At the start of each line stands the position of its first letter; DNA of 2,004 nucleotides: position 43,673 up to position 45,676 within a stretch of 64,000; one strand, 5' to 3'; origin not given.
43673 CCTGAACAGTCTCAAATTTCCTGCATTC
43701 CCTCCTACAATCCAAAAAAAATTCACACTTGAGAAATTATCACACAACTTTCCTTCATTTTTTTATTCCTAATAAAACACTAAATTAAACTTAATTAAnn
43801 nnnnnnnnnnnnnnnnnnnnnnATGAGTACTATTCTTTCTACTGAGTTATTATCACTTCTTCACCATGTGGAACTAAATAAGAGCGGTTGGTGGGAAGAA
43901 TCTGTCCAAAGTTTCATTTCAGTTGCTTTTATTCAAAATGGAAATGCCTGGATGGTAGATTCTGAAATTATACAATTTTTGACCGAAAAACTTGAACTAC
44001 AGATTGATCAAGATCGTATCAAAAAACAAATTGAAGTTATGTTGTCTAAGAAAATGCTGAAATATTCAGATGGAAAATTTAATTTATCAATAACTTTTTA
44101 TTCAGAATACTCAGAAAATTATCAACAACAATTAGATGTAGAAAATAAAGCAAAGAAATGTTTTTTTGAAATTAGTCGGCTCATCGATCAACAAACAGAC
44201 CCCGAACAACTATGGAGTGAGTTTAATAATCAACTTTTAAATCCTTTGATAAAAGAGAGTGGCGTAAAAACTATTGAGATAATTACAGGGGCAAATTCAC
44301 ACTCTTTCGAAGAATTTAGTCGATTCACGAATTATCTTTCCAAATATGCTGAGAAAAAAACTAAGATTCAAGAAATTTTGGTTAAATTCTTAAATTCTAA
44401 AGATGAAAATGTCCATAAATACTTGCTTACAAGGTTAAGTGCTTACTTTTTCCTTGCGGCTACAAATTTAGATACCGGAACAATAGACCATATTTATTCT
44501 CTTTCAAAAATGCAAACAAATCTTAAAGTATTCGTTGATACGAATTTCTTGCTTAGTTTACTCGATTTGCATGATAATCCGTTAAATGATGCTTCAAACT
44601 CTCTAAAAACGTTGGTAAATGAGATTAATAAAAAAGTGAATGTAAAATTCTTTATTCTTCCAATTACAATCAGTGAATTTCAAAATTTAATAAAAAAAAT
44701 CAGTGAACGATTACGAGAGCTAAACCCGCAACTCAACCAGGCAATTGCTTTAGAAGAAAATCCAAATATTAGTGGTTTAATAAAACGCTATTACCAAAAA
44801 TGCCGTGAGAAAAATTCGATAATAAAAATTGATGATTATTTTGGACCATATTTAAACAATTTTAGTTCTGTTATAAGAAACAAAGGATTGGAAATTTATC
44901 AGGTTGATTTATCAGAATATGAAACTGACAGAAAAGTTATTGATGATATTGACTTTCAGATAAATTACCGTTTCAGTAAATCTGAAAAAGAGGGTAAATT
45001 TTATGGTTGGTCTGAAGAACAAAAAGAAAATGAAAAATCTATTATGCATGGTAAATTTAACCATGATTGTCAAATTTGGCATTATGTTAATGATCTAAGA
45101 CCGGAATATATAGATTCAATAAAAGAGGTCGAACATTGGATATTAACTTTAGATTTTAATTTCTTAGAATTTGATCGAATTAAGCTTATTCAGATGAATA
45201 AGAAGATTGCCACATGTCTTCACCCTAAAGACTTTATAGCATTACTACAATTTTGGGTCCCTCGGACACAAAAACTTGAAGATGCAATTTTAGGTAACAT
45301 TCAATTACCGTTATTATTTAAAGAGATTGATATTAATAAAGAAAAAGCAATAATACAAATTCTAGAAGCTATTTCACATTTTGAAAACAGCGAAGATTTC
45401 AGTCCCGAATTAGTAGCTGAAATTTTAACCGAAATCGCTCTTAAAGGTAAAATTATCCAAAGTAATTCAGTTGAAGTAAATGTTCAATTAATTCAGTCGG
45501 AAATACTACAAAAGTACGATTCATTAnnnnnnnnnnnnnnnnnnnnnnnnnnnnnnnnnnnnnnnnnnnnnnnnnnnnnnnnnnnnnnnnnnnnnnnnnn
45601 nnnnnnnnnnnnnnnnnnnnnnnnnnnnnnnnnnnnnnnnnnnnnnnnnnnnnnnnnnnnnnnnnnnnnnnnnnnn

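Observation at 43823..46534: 903-aa single protein combining a PIN-like domain, long coiled coil and DUF4435/Toprim-like C-terminus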

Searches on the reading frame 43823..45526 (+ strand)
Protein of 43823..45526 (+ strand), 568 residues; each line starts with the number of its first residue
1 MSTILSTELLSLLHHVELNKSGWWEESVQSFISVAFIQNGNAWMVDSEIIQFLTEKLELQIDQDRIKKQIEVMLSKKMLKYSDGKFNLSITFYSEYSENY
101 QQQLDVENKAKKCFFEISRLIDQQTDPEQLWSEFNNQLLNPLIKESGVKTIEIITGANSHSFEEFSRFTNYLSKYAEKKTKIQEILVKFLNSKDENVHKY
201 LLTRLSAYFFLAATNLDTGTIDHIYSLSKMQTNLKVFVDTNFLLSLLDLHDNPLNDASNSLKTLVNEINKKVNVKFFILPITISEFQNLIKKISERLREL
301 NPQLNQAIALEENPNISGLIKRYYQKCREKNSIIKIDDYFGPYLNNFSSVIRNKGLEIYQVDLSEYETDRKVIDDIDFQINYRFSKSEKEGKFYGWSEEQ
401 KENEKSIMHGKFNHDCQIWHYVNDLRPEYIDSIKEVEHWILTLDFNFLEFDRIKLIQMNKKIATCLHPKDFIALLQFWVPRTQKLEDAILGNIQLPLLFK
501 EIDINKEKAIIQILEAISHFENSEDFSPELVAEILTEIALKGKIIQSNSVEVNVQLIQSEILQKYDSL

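Call 27: predict_structure(alignment_id=A3)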
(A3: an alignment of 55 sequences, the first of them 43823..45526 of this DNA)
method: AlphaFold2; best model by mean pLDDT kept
length: 568 residues; sequences in the alignment: 55
mean_pLDDT: 84.4   pTM: 0.77
mean pLDDT of the five models: 84.4, 83.7, 82.6, 81.8, 79.8
residues with pLDDT >= 90: 212; 70-90: 290; 50-70: 49; < 50: 17
segments of 3 or more residues with pLDDT < 50: 546-549, 551-553
pLDDT, mean of each block of 10 residues (from residue 1): 77 90 85 87 92 80 83 91 93 86 88 94 91 91 84 71 82 89 91 86 85 86 80 89 88 68 82 92 94 90 81 72 88 92 92 92 93 94 91 92 91 94 92 89 90 90 87 85 76 54 68 86 83 87 60 49 53
secondary structure, 60 per line:
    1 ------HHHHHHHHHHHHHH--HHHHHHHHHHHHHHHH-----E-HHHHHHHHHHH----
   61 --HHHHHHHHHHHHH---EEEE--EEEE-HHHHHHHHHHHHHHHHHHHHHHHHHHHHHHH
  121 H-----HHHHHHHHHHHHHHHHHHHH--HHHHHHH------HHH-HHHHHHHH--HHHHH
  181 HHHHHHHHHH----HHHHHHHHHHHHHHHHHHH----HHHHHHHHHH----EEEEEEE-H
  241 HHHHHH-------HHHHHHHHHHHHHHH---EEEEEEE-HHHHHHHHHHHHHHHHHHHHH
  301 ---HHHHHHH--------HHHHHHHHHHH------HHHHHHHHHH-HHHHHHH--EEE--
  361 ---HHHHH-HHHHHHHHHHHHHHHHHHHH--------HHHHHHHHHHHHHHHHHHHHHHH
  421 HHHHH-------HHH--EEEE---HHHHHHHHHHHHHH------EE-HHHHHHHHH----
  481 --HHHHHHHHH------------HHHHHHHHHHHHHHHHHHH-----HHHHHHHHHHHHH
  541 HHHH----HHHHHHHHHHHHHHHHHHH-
elements in order: H7-20 H23-38 H46-56 H63-75 E79-82 E85-88 H90-121 H127-146 H149-155 H166-173 H176-190 H195-213 H218-227 E232-238 H240-246 H254-268 E272-278 H280-300 H304-310 H319-329 H336-345 H347-353 E356-358 H364-368 H370-389 H398-425 E438-441 H445-458 H468-476 H483-491 H504-522 H528-544 H549-567

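Call 31: fold_search(model_id=the predicted structure, library=pdb)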
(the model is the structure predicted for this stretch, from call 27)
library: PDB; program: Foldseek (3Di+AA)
matches with E <= 10: 450; with E <= 0.001: 0
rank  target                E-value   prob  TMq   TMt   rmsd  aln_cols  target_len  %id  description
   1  8bid_A                6.2e-02  0.85  0.13  0.21  21.1       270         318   11  O-Methyltransferase Plu4890 (mutant H229N) in complex with SAH and AQ-270a (released 2023-03-08)
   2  8bgz_A                6.2e-02  0.82  0.13  0.20  20.3       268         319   13  O-Methyltransferase Plu4890 (mutant H229N) in complex with SAH and AQ-256 (released 2023-03-08)
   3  6b3a                  6.2e-02  0.41  0.12  0.12  19.5       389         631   11  AprA Methyltransferase 1 - GNAT didomain in complex with Mn2+ and SAM (released 2017-11-15)
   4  8bif_D                6.8e-02  0.72  0.12  0.18  21.5       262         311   12  O-Methyltransferase Plu4892 in complex with SAH (released 2023-03-08)
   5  8bif_A                8.0e-02  0.80  0.13  0.20  20.5       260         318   13  O-Methyltransferase Plu4892 in complex with SAH (released 2023-03-08)
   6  3lst_A                8.8e-02  0.80  0.13  0.19  21.7       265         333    9  Crystal Structure of CalO1, Methyltransferase in Calicheamicin Biosynthesis, SAH bound form (released 2010-03-02)
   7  8bij_A                9.6e-02  0.87  0.13  0.21  20.0       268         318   12  O-Methyltransferase Plu4894 (mutant I88M, W91L, C97Y, S142L, G146V, Y258M, L270F, S309Y) in complex with SAH (released 2023-03-08)
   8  7clf_A                1.0e-01  0.77  0.13  0.21  22.0       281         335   11  PigF with SAH (released 2021-07-28)
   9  8bgt_A                1.0e-01  0.69  0.13  0.21  19.5       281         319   12  O-Methyltransferase Plu4890 in complex with SAM (released 2023-03-08)
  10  8bii_H                1.1e-01  0.82  0.13  0.22  20.4       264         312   12  O-Methyltransferase Plu4895 (mutant H229N) in complex with SAH (released 2023-03-08)
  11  7uch                  1.1e-01  0.38  0.15  0.14  17.1       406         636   10  AprA Methyltransferase 1 - GNAT in complex with Mn2+ , SAM, and Di-methyl-malonate (released 2022-06-01)
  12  6cca                  1.2e-01  0.47  0.11  0.14  21.4       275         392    9  Crystal structure of DszA carbon methyltransferase (released 2018-12-05)
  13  8bie_A                1.4e-01  0.66  0.12  0.19  19.4       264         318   14  O-Methyltransferase Plu4894 in complex with SAH (released 2023-03-08)
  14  8rdn_C                1.5e-01  0.63  0.14  0.21  23.5       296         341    9  Holomycin methyltransferase DtpM with SAH and XRD-271 (released 2024-10-16)
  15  8bic_B                1.6e-01  0.54  0.12  0.19  20.5       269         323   12  O-Methyltransferase Plu4891 in complex with SAH (released 2023-03-08)
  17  8ssf_A                2.1e-01  0.99  0.21  0.56   6.4       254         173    9  Minimal protein-only/RNA-free Ribonuclease P from Hydrogenobacter thermophilus (released 2023-10-18)
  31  8ssf_B                3.1e-01  0.97  0.21  0.50   6.8       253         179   12  Minimal protein-only/RNA-free Ribonuclease P from Hydrogenobacter thermophilus (released 2023-10-18)
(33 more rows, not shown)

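Call 57: find_related_loci(query=A3, collection=genome_contigs, flank=10000)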
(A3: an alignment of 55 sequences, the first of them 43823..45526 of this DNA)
Query A3 (568 aa) in genome_contigs; peptide patterns used: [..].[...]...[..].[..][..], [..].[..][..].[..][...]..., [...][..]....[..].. (x = any residue, [..] = any of these).
135 stretches matched a pattern; 92 encode a relative of the query (tblastn E <= 1e-3); the best 80 are kept; 78 distinct loci.
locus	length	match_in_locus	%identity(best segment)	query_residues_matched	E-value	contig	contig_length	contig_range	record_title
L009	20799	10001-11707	50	1-566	5e-180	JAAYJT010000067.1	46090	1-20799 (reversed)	MAG: Bacteroidales bacterium isolate AS10tlH2TH_315 253984_AS10, whole genome shotgun sequence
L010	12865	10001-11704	49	1-566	1e-178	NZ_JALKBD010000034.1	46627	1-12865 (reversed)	Arenibacter sp. F20364 scaffold_34_length46628, whole genome shotgun sequence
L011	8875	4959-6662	48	1-566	3e-178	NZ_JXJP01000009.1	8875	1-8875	Psychroserpens mesophilus strain JCM 13413 JCM13413_S22_contig_9, whole genome shotgun sequence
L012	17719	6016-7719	49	1-566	2e-177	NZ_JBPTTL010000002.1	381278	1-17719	Flavobacterium sp. RSB2_4_14 2, whole genome shotgun sequence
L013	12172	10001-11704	48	1-567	2e-173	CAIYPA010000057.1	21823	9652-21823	MAG: uncultured Bacteroidia bacterium isolate AM-2014_bin-3952 genome assembly, contig: bin-3952:057/584, whole genome s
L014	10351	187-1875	45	9-568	2e-156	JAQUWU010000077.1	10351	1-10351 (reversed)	MAG: Paludibacter sp. isolate STD2_198 NODE_25480_length_10351_cov_6.973200_Sandtown_D2, whole genome shotgun sequence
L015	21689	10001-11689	41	5-567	3e-149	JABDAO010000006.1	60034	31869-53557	MAG: Bacteroidetes bacterium isolate BWOrgControl_Nextera59_MAG1 3300020659.a:Ga0206851_1019, whole genome shotgun seque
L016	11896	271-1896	32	5-563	1e-103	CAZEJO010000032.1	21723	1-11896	MAG TPA_asm: uncultured Dehalococcoidia bacterium isolate SRP214966_co7_243 genome assembly, contig: NODE_1703_length_21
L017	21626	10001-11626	37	5-557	4e-102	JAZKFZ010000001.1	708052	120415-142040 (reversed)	MAG: Bacteroidota bacterium isolate DC_RB_04_SPN110320-bin025 DCRB04SPN_B025_0_000000000001, whole genome shotgun sequen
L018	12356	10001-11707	48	1-567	4e-178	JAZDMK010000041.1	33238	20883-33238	MAG: Bacteroidota bacterium isolate MEGAHIT-group-0.646 k141_129386, whole genome shotgun sequence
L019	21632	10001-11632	32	5-564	6e-99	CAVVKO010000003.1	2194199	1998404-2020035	MAG: uncultured Acidobacteriota bacterium isolate MFD03399.bin.2.5 genome assembly, contig: contig_3291, whole genome sh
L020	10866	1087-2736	32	3-564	1e-96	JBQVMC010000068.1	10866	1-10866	MAG: Methanosarcinaceae archaeon isolate Jaco_10860_bin3 c_000000000069, whole genome shotgun sequence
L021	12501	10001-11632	33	5-564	1e-96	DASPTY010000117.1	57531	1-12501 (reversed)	MAG TPA_asm: Candidatus Limnocylindrales bacterium isolate SMAG_U12289 k141_1699395, whole genome shotgun sequence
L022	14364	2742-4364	32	5-564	3e-95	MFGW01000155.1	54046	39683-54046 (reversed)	MAG: Candidatus Fischerbacteria bacterium RBG_13_37_8 RBG_13_scaffold_398, whole genome shotgun sequence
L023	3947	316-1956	31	2-564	2e-94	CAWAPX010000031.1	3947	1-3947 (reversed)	MAG: uncultured Acidobacteriota bacterium isolate MFD04434.bin.1.131 genome assembly, contig: contig_43818, whole genome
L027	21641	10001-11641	31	3-564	1e-91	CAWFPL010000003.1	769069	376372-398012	MAG: uncultured proteobacterium isolate MFD01299.bin.1.58 genome assembly, contig: contig_21677, whole genome shotgun se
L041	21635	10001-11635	30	3-564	1e-85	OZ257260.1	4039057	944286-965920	MAG: Steroidobacteraceae bacterium isolate 69e77604-6ffc-4d49-a9da-791af772e4f7 genome assembly, chromosome: 1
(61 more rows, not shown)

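Call 63: search_protein_families(library=pfam, alignment_id=A6, max_evalue=0.00001)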
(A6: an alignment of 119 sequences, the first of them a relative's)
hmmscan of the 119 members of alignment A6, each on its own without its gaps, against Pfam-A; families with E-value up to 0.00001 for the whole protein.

A. member 1, L009:9084-9923:+ (280 aa): 0 families

B. families by the number of members that match (of 119 scanned): 109 families (the first 25 are shown)
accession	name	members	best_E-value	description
PF01420.25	Methylase_S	9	2.7e-40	Type I restriction modification DNA specificity domain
PF04851.21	ResIII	6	4.1e-18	Type III restriction enzyme, res subunit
PF02384.22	N6_Mtase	4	4.2e-86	N-6 DNA Methylase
PF18766.7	SWI2_SNF2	4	3e-80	SWI2/SNF2 ATPase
PF04313.20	HSDR_N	4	1.5e-50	Type I restriction enzyme R protein N terminus (HSDR_N)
PF22679.2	T1R_D3-like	4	8.3e-22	Type I restriction enzyme subunit R domain 3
PF11867.13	T1RH-like_C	3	1.8e-128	Type I restriction enzyme HindI endonuclease subunit-like, C-terminal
PF04465.17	DUF499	3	7.3e-29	Protein of unknown function (DUF499)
PF02867.20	Ribonuc_red_lgC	2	7.6e-130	Ribonucleotide reductase, barrel domain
PF03235.19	GmrSD_N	2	5e-36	GmrSD restriction endonuclease, N-terminal domain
PF04471.18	Mrr_cat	2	6.8e-32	Restriction endonuclease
PF07669.17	Eco57I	2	1.3e-30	Eco57I restriction-modification methylase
PF12161.14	HsdM_N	2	1.1e-22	HsdM N-terminal domain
PF01609.27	DDE_Tnp_1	2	8.3e-16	Transposase DDE domain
PF00317.26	Ribonuc_red_lgN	2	8.1e-14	Ribonucleotide reductase, all-alpha domain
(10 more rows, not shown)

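Call 64: search_protein_families(library=padloc, alignment_id=A6, max_evalue=0.00001)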
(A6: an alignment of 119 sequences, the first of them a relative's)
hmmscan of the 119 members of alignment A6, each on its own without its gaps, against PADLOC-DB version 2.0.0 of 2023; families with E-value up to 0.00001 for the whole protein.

A. member 1, L009:9084-9923:+ (280 aa): 0 families

B. families by the number of members that match (of 119 scanned): 394 families (the first 25 are shown)
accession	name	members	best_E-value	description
PDLC03089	Specificity_I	10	5.4e-135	Type I specificity subunit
PDLC03066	Specificity_I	10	5.5e-130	Type I specificity subunit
PDLC03086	Specificity_I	10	5.5e-124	Type I specificity subunit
PDLC03168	Specificity_I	10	2e-84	Type I specificity subunit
PDLC03063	Specificity_I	10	1.5e-69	Type I specificity subunit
PDLC03154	Specificity_I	10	7.9e-65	Type I specificity subunit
PDLC03099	Specificity_I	9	2.1e-93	Type I specificity subunit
PDLC03068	Specificity_I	9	2.6e-85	Type I specificity subunit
PDLC03092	Specificity_I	9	2e-81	Type I specificity subunit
PDLC03161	Specificity_I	9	6.6e-63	Type I specificity subunit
PDLC03592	Specificity_II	9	5.3e-57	Type II specificity subunit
PDLC03163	Specificity_I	9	3.2e-54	Type I specificity subunit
PDLC03019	MTase_I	9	3.8e-54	Type I methyltransferase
PDLC03148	Specificity_I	9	2.9e-53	Type I specificity subunit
PDLC03108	Specificity_I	9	3.3e-51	Type I specificity subunit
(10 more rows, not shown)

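Call 91: find_related_loci(query=A3, collection=viral_contigs, flank=6000)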
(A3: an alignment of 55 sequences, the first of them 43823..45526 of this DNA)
Query A3 (568 aa) in viral_contigs; peptide patterns used: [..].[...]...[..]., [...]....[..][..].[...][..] (x = any residue, [..] = any of these).
264 stretches matched a pattern; 2 encode a relative of the query (tblastn E <= 1e-3); 2 distinct loci.
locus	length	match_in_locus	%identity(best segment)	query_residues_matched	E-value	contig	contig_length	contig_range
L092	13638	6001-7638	29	3-563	2e-83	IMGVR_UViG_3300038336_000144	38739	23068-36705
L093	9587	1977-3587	30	5-560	2e-74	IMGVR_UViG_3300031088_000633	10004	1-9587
